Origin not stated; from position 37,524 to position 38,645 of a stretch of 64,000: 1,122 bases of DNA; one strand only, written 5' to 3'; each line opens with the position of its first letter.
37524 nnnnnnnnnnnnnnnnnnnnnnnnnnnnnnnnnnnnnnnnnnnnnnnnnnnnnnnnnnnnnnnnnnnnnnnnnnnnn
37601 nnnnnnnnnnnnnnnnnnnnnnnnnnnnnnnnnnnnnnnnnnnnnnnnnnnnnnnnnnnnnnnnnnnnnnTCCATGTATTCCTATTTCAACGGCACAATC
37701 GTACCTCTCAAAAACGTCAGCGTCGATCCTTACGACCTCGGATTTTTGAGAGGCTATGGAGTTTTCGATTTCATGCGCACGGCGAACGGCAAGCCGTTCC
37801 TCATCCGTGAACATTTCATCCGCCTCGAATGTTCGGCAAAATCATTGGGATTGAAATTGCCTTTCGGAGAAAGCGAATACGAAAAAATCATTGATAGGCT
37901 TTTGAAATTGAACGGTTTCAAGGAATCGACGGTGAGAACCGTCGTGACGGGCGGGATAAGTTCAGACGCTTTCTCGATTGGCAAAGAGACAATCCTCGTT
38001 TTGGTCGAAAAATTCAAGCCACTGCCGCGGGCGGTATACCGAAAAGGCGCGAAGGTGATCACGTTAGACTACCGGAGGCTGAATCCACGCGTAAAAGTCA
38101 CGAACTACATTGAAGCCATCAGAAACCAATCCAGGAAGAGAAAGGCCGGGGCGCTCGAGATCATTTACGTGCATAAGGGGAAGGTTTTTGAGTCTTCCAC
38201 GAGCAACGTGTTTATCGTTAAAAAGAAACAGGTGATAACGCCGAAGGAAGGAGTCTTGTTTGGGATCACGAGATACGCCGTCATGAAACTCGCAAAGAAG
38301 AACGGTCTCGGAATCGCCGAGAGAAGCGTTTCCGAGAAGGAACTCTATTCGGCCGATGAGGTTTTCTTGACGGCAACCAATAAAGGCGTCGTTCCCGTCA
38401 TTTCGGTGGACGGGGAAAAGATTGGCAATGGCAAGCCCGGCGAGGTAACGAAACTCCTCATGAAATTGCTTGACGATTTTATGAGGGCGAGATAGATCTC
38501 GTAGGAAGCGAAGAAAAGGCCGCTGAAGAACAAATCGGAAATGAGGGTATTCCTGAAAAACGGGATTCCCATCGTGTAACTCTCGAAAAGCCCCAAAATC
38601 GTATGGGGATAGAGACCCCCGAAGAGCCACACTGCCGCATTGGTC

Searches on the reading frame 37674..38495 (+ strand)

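Call 22: search_protein_families(library=pfam, proteins=[window:37674-38495:+], max_evalue=0.001)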
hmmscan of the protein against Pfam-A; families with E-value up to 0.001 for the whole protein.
window:37674-38495:+ (273 aa): 1 family
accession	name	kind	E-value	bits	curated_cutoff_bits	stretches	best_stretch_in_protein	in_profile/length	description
PF01063.24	Aminotran_4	-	3.6e-47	161.5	28.5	1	29-244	1-222/223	Amino-transferase class IV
